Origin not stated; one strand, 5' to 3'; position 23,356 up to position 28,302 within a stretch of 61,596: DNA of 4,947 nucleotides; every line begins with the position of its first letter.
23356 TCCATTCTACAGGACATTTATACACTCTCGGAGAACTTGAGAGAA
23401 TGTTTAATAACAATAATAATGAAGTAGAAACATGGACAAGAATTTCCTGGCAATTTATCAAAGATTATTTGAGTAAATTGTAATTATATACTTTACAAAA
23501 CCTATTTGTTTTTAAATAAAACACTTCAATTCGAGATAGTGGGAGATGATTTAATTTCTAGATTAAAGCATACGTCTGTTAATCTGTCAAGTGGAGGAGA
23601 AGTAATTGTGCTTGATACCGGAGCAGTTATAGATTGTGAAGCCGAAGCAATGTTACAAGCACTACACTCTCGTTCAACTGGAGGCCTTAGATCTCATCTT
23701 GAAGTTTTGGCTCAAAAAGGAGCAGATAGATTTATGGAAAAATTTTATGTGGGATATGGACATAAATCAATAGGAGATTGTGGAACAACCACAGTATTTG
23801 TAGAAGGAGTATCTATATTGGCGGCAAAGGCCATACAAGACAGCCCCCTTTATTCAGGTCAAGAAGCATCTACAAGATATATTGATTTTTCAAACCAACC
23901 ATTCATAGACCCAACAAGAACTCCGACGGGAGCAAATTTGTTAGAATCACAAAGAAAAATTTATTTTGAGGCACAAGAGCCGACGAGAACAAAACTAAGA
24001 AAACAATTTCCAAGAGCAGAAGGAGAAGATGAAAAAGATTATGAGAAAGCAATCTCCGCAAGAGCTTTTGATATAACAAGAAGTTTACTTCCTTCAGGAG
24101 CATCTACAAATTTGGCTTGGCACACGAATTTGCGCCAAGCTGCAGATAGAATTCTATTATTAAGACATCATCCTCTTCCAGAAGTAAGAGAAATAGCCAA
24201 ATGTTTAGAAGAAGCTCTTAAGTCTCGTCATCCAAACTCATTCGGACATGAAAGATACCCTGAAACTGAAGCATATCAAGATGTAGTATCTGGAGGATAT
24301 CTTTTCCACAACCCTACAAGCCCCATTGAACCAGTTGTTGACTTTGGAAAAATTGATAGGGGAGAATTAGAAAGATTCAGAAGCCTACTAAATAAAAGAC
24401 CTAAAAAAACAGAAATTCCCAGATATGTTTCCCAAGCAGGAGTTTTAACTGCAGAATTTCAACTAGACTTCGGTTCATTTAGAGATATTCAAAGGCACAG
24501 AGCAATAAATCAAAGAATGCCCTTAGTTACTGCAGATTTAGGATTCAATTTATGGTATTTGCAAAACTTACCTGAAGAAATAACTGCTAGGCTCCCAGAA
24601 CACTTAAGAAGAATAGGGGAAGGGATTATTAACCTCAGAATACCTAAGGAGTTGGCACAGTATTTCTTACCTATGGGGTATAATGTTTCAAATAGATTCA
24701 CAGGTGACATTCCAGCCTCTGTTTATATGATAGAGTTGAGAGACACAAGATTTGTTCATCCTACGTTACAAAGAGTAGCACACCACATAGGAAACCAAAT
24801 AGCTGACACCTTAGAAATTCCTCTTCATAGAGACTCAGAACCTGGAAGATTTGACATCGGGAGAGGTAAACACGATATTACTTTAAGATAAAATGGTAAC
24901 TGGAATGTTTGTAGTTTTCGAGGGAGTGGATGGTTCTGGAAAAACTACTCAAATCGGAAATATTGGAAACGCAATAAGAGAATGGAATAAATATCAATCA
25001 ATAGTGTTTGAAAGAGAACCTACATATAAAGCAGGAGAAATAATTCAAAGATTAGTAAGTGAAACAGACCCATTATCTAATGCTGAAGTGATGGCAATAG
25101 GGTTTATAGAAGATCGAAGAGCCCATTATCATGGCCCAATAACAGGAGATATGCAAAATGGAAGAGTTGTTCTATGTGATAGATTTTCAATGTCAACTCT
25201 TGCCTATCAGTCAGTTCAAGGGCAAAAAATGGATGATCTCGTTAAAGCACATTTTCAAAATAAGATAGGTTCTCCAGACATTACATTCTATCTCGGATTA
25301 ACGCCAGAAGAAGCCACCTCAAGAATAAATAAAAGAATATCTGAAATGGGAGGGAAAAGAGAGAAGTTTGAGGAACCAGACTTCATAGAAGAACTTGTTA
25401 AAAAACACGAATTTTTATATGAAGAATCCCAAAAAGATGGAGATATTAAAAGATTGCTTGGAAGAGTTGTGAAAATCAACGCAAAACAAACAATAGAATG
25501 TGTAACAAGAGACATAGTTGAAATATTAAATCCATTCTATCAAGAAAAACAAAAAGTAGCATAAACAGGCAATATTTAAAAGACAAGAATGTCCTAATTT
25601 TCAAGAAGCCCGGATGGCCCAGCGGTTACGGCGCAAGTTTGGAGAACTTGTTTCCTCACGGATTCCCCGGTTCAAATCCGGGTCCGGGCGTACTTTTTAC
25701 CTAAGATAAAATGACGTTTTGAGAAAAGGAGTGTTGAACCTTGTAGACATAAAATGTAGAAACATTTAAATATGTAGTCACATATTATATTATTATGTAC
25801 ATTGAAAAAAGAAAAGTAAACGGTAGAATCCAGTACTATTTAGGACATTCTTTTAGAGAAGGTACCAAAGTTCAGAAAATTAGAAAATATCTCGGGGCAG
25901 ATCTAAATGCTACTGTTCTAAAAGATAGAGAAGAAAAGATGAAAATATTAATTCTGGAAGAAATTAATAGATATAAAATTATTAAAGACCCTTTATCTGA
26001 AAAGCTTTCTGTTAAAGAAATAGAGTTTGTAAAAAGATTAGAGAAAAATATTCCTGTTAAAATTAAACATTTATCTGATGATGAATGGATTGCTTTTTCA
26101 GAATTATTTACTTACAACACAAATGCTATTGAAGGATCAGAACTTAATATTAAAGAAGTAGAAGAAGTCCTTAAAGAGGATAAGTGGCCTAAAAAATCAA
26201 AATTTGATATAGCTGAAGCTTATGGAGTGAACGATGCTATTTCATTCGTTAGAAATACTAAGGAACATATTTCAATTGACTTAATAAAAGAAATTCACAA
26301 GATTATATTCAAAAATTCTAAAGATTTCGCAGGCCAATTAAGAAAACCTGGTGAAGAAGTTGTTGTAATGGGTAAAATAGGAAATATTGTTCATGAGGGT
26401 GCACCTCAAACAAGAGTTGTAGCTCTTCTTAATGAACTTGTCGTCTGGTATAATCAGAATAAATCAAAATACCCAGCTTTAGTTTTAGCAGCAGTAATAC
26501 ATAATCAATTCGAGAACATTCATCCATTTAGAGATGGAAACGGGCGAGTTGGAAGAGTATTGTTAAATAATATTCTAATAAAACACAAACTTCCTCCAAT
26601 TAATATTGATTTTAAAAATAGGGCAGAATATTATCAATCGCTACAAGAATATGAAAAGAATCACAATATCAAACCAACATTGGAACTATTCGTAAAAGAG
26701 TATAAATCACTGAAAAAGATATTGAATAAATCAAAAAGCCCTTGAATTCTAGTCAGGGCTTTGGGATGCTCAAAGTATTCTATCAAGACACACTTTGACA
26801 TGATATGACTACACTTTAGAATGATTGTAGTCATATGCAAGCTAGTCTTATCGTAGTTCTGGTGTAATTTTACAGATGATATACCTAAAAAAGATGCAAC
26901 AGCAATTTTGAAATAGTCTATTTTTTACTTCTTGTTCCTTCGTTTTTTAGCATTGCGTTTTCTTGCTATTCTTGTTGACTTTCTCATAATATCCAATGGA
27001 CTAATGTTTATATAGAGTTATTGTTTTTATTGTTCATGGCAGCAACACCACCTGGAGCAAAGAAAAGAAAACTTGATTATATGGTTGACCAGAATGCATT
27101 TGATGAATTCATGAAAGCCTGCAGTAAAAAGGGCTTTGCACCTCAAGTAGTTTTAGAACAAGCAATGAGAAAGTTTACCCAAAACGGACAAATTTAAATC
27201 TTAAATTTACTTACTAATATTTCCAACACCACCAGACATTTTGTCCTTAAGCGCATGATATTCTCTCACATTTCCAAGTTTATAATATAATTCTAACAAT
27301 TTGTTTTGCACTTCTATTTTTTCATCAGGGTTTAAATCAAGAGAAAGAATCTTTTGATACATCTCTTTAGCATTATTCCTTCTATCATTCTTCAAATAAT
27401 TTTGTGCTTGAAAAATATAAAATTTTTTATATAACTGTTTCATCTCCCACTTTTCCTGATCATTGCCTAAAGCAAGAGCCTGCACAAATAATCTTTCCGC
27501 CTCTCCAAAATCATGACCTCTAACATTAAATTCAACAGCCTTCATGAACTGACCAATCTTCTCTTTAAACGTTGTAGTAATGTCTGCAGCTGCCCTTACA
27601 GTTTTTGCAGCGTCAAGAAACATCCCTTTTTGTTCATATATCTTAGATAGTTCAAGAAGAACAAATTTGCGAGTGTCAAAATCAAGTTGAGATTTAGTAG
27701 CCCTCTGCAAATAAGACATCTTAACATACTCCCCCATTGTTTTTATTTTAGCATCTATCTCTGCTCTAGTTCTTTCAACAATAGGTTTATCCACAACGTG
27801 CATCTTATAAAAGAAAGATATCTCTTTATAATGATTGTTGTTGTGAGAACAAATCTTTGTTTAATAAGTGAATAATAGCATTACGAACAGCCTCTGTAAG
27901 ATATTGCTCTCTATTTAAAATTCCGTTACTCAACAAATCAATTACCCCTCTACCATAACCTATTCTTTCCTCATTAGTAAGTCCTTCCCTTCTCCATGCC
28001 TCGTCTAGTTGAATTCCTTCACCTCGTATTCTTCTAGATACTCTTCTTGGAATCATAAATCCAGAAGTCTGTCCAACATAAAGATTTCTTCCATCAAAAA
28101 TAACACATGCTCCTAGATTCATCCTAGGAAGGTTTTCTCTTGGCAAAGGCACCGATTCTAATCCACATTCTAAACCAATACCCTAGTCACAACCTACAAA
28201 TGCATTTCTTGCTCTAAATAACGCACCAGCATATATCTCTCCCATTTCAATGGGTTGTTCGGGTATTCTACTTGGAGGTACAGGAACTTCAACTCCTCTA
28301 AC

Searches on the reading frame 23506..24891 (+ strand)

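Call 8: search_protein_families(library=pfam, max_evalue=0.001, proteins=[window:23506-24891:+])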
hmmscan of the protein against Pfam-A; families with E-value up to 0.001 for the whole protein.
window:23506-24891:+ (461 aa): 1 family
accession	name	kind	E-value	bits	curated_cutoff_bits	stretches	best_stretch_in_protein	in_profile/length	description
PF02511.20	Thy1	-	6.3e-20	72.2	24.8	1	66-244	31-191/191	Thymidylate synthase complementing protein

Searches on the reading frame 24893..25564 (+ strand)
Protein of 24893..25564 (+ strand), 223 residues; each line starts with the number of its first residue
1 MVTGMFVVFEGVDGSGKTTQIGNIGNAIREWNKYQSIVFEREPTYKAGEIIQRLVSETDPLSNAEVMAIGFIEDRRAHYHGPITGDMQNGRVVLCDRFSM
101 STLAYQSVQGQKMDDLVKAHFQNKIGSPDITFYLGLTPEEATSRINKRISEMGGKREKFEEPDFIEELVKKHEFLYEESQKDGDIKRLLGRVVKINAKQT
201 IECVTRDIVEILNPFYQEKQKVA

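Call 31: search_protein_families(library=pfam, max_evalue=0.001, proteins=[window:24893-25564:+])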
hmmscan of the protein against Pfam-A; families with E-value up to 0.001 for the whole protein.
window:24893-25564:+ (223 aa): 3 families
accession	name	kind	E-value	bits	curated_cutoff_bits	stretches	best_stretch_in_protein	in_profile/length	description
PF02223.23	Thymidylate_kin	-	1.1e-28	100.6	27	1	9-207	1-184/185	Thymidylate kinase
PF13521.12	AAA_28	-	4.7e-05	24.1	27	1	7-148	2-128/164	AAA domain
PF01712.25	dNK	-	8.9e-05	22.8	27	1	109-210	105-196/203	Deoxynucleoside kinase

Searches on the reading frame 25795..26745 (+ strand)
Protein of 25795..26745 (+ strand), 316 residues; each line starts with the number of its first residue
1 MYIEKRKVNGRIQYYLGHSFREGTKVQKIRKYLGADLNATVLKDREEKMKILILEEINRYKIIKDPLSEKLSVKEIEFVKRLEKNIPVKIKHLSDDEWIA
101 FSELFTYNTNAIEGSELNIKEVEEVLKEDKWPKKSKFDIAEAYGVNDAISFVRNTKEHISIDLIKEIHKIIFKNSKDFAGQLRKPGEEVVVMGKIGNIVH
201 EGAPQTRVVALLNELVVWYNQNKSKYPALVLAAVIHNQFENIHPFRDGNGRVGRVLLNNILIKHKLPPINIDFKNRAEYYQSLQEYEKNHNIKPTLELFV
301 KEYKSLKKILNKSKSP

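Call 8: search_protein_families(library=pfam, max_evalue=0.001, proteins=[window:25795-26745:+])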
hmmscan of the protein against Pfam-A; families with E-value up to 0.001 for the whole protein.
window:25795-26745:+ (316 aa): 1 family
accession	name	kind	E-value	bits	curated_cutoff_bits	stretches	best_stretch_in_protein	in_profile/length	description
PF02661.23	Fic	-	5.2e-21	75.7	24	1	159-261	2-93/93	Fic/DOC family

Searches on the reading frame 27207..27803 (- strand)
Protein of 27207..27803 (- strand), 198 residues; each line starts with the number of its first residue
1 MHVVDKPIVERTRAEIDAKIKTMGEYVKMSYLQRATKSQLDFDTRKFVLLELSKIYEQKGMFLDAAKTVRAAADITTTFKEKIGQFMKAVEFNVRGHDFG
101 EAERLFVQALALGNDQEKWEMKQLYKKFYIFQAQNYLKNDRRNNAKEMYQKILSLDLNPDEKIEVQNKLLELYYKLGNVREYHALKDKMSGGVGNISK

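Call 31: search_protein_families(library=pfam, max_evalue=0.001, proteins=[window:27207-27803:-])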
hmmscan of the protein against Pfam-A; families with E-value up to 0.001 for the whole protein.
window:27207-27803:- (198 aa): 3 families
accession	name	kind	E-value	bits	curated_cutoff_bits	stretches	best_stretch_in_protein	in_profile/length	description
PF07719.23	TPR_2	-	3.3e-06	27.2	27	0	128-156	3-31/34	Tetratricopeptide repeat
PF10602.15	RPN7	-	6.4e-06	26.4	29.6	1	32-126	23-116/174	26S proteasome subunit RPN7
PF13181.12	TPR_8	-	0.00021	21.7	25.7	0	128-158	3-33/34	Tetratricopeptide repeat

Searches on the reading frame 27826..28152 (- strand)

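Call 31: search_protein_families(library=pfam, max_evalue=0.001, proteins=[window:27826-28152:-])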
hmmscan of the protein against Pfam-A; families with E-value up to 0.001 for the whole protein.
window:27826-28152:- (108 aa): 1 family
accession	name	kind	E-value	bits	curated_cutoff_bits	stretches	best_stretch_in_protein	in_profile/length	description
PF01931.24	NTPase_I-T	-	6.8e-14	52.5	25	1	11-96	78-161/162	Protein of unknown function DUF84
